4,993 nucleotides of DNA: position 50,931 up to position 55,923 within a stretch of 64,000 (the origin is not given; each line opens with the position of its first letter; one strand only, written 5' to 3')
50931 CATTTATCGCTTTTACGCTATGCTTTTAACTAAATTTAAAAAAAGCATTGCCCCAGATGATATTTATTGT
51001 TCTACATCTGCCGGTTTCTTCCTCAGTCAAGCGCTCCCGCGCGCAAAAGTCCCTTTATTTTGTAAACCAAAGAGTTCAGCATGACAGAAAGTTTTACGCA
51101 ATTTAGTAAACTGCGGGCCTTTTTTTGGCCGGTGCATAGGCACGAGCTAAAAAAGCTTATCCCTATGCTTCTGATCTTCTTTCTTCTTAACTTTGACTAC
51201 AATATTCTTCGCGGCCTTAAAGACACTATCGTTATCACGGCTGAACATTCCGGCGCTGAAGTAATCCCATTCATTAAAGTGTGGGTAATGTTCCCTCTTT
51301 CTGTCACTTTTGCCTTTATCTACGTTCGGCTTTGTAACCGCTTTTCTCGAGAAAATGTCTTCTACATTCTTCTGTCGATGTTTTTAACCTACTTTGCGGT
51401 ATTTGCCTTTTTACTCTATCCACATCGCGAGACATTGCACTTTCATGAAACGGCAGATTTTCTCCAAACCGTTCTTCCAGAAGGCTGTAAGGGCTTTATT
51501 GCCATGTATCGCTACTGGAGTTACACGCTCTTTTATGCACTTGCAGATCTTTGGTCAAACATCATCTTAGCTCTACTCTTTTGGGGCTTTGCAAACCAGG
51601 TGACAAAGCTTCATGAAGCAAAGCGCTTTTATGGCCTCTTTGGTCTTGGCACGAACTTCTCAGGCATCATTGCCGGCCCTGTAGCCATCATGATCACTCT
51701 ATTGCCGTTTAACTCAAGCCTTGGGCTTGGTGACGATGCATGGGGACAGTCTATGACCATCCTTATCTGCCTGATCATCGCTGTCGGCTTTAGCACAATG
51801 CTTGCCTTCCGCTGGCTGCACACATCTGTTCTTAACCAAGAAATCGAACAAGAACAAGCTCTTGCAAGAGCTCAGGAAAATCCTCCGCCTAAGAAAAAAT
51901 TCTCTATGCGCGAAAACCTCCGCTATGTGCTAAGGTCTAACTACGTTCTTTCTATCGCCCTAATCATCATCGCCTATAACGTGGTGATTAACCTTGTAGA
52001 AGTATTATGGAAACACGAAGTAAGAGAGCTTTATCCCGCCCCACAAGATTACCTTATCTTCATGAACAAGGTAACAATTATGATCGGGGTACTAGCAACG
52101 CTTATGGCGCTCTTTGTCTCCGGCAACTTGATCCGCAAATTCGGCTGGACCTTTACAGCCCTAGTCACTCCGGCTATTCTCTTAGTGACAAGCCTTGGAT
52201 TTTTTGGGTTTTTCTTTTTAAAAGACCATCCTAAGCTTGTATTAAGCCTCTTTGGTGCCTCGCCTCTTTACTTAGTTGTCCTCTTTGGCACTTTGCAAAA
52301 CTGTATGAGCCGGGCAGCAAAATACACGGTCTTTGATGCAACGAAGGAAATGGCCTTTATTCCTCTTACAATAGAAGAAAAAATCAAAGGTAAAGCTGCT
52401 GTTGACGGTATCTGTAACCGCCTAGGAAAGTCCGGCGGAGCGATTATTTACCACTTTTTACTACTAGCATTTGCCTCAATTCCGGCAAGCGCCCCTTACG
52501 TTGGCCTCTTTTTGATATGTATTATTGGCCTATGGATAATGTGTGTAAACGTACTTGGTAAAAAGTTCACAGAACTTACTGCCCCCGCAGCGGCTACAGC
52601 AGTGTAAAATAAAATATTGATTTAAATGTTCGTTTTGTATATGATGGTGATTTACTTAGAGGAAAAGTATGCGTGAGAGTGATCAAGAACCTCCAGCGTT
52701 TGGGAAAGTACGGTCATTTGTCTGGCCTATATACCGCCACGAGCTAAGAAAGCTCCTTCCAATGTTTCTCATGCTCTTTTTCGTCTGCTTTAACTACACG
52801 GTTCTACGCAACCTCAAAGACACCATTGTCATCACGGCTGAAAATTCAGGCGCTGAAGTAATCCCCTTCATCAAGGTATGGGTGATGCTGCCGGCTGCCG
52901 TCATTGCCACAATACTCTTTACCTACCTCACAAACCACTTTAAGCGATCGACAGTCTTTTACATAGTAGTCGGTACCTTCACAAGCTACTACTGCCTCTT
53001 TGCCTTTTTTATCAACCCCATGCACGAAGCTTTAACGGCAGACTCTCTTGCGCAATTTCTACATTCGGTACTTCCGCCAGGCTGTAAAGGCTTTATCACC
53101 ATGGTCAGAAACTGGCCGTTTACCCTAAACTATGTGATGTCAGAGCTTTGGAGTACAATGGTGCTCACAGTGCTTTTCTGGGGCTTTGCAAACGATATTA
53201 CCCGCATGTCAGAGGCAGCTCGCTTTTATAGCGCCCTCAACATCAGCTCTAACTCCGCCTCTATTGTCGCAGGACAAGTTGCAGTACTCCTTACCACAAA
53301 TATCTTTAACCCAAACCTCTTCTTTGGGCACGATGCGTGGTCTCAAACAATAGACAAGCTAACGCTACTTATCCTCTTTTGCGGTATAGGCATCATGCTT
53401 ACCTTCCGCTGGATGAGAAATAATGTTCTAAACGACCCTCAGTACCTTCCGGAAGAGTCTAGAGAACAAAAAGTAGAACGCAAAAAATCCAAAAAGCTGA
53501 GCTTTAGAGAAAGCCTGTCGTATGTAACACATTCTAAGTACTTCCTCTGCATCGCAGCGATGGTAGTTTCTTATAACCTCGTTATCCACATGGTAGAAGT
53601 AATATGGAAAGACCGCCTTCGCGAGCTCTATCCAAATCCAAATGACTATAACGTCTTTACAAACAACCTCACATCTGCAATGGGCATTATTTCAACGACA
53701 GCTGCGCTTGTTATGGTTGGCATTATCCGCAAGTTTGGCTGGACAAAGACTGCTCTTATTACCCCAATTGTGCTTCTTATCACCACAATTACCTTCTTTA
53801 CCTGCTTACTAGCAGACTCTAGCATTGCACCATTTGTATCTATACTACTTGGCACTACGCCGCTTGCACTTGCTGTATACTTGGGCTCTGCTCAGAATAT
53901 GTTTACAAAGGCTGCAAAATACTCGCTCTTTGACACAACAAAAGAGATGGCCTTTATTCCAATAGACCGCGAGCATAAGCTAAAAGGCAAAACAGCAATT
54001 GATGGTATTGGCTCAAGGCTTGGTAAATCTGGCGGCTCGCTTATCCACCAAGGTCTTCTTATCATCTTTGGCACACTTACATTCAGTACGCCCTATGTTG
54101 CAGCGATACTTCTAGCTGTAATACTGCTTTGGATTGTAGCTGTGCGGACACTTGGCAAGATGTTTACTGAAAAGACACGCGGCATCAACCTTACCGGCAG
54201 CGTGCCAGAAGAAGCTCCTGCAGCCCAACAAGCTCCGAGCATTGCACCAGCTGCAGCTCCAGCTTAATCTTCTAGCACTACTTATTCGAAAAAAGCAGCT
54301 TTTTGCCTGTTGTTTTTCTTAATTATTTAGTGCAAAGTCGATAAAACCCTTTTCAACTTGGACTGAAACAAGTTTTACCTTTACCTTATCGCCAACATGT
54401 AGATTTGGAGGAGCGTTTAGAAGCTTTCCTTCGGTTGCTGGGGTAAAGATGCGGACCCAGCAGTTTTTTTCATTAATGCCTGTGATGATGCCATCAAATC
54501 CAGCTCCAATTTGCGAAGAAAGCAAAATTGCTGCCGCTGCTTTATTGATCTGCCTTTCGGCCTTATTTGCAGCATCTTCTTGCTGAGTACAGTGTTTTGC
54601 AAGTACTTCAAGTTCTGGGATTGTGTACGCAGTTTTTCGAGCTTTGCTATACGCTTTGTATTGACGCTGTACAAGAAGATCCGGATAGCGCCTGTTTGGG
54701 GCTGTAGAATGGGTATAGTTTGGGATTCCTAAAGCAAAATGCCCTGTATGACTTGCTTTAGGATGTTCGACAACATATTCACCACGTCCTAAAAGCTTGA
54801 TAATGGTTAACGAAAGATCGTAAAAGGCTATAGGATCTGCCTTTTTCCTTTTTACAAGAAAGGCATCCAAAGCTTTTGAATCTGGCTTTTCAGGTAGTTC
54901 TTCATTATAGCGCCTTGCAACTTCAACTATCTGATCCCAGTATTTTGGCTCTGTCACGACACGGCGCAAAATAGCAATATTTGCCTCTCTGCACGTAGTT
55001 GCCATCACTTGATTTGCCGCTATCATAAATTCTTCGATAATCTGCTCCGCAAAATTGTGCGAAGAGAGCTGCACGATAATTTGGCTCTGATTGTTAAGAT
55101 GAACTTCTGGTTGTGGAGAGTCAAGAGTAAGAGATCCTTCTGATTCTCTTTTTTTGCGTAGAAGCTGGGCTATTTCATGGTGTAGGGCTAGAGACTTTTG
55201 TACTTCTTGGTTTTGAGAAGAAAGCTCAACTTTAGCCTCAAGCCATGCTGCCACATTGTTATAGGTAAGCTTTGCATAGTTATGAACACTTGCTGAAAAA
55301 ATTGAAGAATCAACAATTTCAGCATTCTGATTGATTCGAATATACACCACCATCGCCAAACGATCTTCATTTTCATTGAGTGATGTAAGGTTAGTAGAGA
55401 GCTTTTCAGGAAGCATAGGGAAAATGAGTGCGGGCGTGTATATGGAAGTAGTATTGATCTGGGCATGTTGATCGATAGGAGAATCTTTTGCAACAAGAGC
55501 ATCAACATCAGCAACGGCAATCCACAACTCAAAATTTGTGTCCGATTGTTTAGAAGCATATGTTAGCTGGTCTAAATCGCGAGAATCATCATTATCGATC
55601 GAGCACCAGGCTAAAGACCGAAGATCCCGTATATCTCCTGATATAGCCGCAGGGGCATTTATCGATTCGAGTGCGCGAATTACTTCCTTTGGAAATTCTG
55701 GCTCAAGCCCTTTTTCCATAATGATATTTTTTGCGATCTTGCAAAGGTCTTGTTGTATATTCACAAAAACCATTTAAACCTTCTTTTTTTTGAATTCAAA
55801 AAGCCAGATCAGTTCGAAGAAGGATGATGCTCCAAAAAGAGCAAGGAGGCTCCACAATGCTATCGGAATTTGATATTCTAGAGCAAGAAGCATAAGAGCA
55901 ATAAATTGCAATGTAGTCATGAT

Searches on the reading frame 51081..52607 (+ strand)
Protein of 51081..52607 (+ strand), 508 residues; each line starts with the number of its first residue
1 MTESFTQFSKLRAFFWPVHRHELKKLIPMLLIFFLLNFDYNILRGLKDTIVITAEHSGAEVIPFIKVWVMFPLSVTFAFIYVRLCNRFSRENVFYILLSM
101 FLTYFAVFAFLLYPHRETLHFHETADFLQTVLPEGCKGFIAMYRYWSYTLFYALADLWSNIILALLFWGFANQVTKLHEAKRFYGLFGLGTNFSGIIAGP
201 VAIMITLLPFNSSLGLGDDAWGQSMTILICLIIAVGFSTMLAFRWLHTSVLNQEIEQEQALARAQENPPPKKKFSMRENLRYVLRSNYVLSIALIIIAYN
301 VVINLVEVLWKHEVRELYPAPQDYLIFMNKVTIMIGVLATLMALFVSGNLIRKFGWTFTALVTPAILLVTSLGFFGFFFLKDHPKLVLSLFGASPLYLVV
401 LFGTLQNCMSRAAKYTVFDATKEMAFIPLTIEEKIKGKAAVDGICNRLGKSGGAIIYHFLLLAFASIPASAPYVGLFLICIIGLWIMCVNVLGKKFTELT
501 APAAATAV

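Call 91: search_protein_families(library=pfam, proteins=[window:51081-52607:+], max_evalue=0.00001)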
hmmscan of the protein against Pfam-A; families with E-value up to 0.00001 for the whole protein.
window:51081-52607:+ (508 aa): 2 families
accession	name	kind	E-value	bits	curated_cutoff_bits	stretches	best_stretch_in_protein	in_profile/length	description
PF03219.20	TLC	-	2.8e-188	627.2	21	1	4-496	4-491/491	TLC ATP/ADP transporter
PF07690.21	MFS_1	-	4.1e-06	26.4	33.4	1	31-413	3-323/347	Major Facilitator Superfamily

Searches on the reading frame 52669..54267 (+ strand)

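Call 91: search_protein_families(library=pfam, proteins=[window:52669-54267:+], max_evalue=0.00001)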
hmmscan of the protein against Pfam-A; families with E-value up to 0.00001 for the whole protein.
window:52669-54267:+ (532 aa): 1 family
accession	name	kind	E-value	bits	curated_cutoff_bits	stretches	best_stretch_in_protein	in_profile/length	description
PF03219.20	TLC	-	4.2e-187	623.3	21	1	7-499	4-491/491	TLC ATP/ADP transporter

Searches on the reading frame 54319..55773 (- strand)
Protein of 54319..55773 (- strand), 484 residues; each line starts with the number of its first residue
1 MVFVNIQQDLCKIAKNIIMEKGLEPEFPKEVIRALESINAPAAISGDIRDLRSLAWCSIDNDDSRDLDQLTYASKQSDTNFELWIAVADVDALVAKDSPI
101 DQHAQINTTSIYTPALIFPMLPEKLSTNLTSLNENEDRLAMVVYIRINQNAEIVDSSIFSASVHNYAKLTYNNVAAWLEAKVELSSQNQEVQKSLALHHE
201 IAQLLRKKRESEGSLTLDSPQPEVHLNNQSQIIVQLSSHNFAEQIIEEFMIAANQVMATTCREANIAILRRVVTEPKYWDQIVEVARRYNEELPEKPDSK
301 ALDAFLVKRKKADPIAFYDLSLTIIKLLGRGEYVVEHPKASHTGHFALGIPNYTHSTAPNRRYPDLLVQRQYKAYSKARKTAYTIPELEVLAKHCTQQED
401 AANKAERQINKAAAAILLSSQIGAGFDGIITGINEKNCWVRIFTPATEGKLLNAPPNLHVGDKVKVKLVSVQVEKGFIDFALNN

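Call 61: search_protein_families(library=pfam, proteins=[window:54319-55773:-], max_evalue=0.001)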
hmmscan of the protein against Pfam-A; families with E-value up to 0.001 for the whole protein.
window:54319-55773:- (484 aa): 2 families
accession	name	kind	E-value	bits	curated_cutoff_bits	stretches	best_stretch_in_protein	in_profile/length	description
PF00773.25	RNB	-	4.1e-87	292.9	29.3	1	49-375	2-323/326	RNB domain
PF18614.7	RNase_II_C_S1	-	3.9e-13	49.5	26.6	1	426-482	3-58/59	RNase II-type exonuclease C-terminal S1 domain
